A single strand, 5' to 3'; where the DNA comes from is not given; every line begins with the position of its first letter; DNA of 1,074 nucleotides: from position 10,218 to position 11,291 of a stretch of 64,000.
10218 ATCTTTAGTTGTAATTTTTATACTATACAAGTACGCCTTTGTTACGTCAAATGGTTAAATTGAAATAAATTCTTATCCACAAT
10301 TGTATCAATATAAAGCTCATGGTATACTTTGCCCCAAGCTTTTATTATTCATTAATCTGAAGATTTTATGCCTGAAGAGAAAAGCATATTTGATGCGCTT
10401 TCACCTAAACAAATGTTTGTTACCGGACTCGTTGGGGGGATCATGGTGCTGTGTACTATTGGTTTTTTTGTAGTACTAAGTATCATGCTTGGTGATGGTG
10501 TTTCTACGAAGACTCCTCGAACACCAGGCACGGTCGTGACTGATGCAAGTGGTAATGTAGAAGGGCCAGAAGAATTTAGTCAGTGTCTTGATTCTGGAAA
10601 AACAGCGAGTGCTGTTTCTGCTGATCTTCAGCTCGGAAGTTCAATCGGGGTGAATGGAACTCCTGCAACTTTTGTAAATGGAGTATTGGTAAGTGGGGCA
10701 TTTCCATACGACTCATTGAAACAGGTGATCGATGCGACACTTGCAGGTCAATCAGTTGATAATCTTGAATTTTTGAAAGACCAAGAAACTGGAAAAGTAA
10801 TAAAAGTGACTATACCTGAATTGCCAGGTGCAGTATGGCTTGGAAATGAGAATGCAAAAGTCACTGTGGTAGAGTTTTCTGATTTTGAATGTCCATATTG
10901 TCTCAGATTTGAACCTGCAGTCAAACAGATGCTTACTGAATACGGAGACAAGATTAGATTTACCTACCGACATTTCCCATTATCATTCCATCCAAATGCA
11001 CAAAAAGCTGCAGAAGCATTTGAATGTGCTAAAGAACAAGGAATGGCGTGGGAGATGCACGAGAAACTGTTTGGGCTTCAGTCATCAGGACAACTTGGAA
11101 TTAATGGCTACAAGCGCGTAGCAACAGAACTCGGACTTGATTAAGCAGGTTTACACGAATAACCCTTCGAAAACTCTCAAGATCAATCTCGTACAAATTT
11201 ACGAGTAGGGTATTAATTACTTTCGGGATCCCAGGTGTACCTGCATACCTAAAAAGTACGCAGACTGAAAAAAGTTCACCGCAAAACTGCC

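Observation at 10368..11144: Circularly permuted DsbA/BdbD-like thiol:disulfide oxidoreductase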

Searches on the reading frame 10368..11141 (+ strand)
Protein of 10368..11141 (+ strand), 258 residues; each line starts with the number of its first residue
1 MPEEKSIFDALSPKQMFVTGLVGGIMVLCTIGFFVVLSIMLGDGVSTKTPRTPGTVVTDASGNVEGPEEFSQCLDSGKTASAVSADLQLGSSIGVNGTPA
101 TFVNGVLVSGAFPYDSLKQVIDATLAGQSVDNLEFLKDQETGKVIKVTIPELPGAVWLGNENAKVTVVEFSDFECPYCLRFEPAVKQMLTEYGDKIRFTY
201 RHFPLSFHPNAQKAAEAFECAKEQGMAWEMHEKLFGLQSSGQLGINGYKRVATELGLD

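Call 3: search_protein_families(library=pfam, proteins=[window:10368-11141:+], max_evalue=1)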
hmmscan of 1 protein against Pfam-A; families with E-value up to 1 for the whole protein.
window:10368-11141:+ (258 aa): 8 families
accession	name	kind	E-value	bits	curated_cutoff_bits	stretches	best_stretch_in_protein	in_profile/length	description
PF13462.12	Thioredoxin_4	-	5.9e-27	95.3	23.2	2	154-238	4-90/165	Thioredoxin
PF01323.26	DSBA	-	1.7e-18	67.6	25.6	2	166-230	1-64/191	DSBA-like thioredoxin domain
PF13098.12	Thioredoxin_2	-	1.1e-08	35.8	27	1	161-230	3-60/104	Thioredoxin-like domain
PF13743.12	Thioredoxin_5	-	1.1e-05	25.7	27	1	174-228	7-61/186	Thioredoxin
PF13192.12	Thioredoxin_3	-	0.0023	18.3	24.8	0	91-110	43-63/76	Thioredoxin domain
PF00085.26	Thioredoxin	-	0.055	13.9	23.5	1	162-198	17-53/103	Thioredoxin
PF02763.20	Diphtheria_C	-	0.17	12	25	1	125-167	62-103/187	Diphtheria toxin, C domain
PF10661.14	EssA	-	0.52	10.6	24.1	1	10-37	116-143/147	WXG100 protein secretion system (Wss), protein EssA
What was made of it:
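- On DsbA / Thioredoxin_4 (PF13462, PF01323) thiol:disulfide oxidoreductases: Thioredoxin_4 scores 95.3 bits (cut-off 23.2) and DSBA 67.6 bits (cut-off 25.6) (call 3).
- Checked: Pfam matches Thioredoxin_4 (95.3 bits) and DSBA in two stretches (call 3). phmmer against PDB shows the swapped order explicitly: query 153-258 aligns to 3gyk residues 12-113, and query 71-123 aligns to 3gyk 118-170.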

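Call 4: search_protein_families(library=ncbifam, proteins=[window:10368-11141:+], max_evalue=1)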
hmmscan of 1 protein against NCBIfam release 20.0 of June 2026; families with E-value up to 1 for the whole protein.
window:10368-11141:+ (258 aa): 13 families
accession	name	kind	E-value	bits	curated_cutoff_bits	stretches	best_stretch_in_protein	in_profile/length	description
NF041057.1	Rcas_1661_fam_Se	equivalog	2.8e-22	79.5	190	2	154-257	80-188/247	Rcas_1661 family thioredoxin-like (seleno)lipoprotein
NF008129.0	PRK10877.1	equivalog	2e-06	27.3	215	1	81-124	186-230/237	bifunctional protein-disulfide isomerase/oxidoreductase DsbC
NF008657.0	PRK11657.1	equivalog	1.4e-05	24.4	124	1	159-233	113-184/251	thiol:disulfide interchange protein DsbG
NF047697.1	ThioredTrxAClost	equivalog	0.00072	19.7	140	1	161-199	15-53/105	thioredoxin TrxA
NF010288.0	PRK13728.1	subfamily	0.0018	17.8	199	1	166-195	72-101/181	F-type conjugal transfer protein TrbB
NF045500.1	Omp28_seleno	equivalog_domain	0.0024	17.3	200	1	162-213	38-88/377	Omp28-related selenoprotein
NF047695.1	ThlDiSintDsbAHaem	equivalog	0.0052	16.2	290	1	162-183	37-58/206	thiol:disulfide interchange protein DsbA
TIGR02738.1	TrbB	equivalog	0.012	15.3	132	1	162-193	49-80/153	type-F conjugative transfer system pilin assembly thiol-disulfide isomerase TrbB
NF008198.0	PRK10954.1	equivalog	0.012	15.3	279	0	165-184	39-58/207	thiol:disulfide interchange protein DsbA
NF052402.1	ThlOxiredEpsilon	equivalog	0.017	14.7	370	1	156-202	121-166/236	bifunctional thiol oxidoreductase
TIGR04168.1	TIGR04168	hypoth_equivalog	0.05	13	200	1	146-203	25-83/269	TIGR04168 family protein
TIGR00411.1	redox_disulf_1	equivalog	0.053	13.6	92.75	0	170-198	6-34/82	MJ0307 family thioredoxin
NF040730.1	CxCC_doxin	equivalog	0.2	11.4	65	1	167-197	4-33/83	thioredoxin-like (seleno)protein SaoT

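Call 5: search_solved_structures(query=window:10368-11141:+, max_evalue=1, show_alignments=3)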
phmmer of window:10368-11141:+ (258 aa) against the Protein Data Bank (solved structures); distinct sequences matched with E-value up to 1: 87 (the best 60 are shown).
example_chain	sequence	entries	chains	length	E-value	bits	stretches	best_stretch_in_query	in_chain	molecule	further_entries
3gyk_A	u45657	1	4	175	1.1e-16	64.1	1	153-258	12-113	27kDa outer membrane protein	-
3eu3_A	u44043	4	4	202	1.3e-15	60.5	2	149-239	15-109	BdbD | Disulfide bond formation protein D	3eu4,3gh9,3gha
4gxz_A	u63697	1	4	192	3.3e-15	59.2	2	141-234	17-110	Suppression of copper sensitivity protein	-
6nen_A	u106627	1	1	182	1.1e-13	54.2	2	158-235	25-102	Copper resistance protein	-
6mhh_A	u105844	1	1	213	1.9e-13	53.5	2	158-235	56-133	Metal resistance protein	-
4xvw_A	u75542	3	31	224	2.3e-13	53.2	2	158-235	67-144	DsbA-like protein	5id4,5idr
7rgv_A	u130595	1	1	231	9.5e-12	47.9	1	160-258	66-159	Thioredoxin domain-containing protein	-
4pwp_A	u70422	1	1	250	4.5e-11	45.7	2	157-237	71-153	DsbA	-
4pwo_A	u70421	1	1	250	3.3e-10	42.8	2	158-237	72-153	DsbA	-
7unn_A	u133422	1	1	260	5.4e-10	42.2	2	158-237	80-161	Thioredoxin domain-containing protein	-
4n30_A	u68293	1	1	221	1.1e-09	41.2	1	157-242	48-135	Protein disulfide isomerase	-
7uno_A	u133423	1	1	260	1.3e-08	37.6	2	158-237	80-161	Thioredoxin domain-containing protein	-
3gv1_A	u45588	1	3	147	6.4e-08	35.4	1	161-229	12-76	Disulfide interchange protein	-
9dcg_A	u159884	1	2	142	2.3e-06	30.2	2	79-124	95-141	Thiol:disulfide interchange protein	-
6ghb_B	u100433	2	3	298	6.2e-06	28.8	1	150-242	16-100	UPF0413 protein GK0824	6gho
1un2_A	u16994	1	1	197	0.024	17.1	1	65-185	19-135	THIOL-DISULFIDE INTERCHANGE PROTEIN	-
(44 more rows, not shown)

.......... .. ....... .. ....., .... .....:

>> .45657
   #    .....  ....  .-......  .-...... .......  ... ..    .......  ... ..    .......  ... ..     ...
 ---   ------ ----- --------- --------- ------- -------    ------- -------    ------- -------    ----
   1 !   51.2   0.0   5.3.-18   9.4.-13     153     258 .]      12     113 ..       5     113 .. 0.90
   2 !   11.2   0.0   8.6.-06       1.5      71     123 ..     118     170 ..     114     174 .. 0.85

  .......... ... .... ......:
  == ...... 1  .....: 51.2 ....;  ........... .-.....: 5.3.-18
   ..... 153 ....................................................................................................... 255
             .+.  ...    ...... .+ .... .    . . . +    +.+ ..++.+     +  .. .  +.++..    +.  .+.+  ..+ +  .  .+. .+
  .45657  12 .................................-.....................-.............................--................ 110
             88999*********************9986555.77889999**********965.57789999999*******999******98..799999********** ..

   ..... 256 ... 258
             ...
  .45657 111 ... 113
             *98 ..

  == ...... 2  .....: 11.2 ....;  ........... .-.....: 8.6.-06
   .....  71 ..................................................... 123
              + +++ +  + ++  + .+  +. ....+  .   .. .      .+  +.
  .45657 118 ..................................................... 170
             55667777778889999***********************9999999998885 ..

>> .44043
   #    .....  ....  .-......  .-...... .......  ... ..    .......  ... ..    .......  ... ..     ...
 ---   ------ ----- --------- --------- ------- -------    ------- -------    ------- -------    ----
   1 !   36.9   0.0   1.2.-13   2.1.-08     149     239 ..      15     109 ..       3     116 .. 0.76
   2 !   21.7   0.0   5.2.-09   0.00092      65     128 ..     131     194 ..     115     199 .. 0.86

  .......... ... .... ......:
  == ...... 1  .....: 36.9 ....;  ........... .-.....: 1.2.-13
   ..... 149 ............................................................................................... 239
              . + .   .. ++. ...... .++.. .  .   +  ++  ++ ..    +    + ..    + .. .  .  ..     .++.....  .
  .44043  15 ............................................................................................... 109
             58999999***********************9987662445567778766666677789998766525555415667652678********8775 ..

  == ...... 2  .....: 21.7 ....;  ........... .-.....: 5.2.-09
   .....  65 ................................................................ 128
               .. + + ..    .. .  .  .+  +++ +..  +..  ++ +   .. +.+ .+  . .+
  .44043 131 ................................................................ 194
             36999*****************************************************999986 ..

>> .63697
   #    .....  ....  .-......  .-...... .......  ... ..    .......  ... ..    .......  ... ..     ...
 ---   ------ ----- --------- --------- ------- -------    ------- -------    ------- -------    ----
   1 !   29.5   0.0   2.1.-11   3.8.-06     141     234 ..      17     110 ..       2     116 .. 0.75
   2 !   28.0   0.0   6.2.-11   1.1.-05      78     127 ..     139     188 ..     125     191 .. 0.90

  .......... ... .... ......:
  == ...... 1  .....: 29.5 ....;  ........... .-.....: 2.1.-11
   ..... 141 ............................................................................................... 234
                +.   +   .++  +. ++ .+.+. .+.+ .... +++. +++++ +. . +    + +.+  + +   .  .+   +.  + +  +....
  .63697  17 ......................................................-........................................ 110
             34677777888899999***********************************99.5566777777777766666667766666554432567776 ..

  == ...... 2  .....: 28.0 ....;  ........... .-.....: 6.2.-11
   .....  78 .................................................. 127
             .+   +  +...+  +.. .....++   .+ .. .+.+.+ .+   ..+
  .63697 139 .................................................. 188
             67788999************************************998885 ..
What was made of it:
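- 10560..10751 (+): 'C-half', aa 65-128: the last helices of the helical insertion, the cis-Pro loop, beta4-beta5 and the final helix of a DsbA domain, here placed first. Aligns to 3gyk 118-170 and BdbD 131-194 (call 5).
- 10824..11141 (+): 'N-half', aa 153-258: beta1-beta2, the CPYC helix, beta3 and the first three helices of the helical insertion, here placed last. Aligns to 3gyk 12-113 and BdbD 15-109 (call 5).
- On Circular permutants arising by duplication and truncation: The query ends at the equivalent of 3gyk 113 and its first DsbA segment starts at the equivalent of 3gyk 118 (call 5).
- Checked: BdbD (3eu3) behaves the same way, with query 149-239 on BdbD 15-109 and query 65-128 on BdbD 131-194 (call 5).
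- Swapped, non-overlapping hits with an exact junction (calls 3, 5). The closest solved relatives by sequence include ScsC-type proteins as well as oxidases (call 5). Solved relatives by sequence include ScsC copper-sensitivity suppressors (4gxz, 6nen, 4xvw), and the C-half also hits DsbC (call 5). The best family matches are BdbD-type Thioredoxin_4 and DSBA (calls 3, 5).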
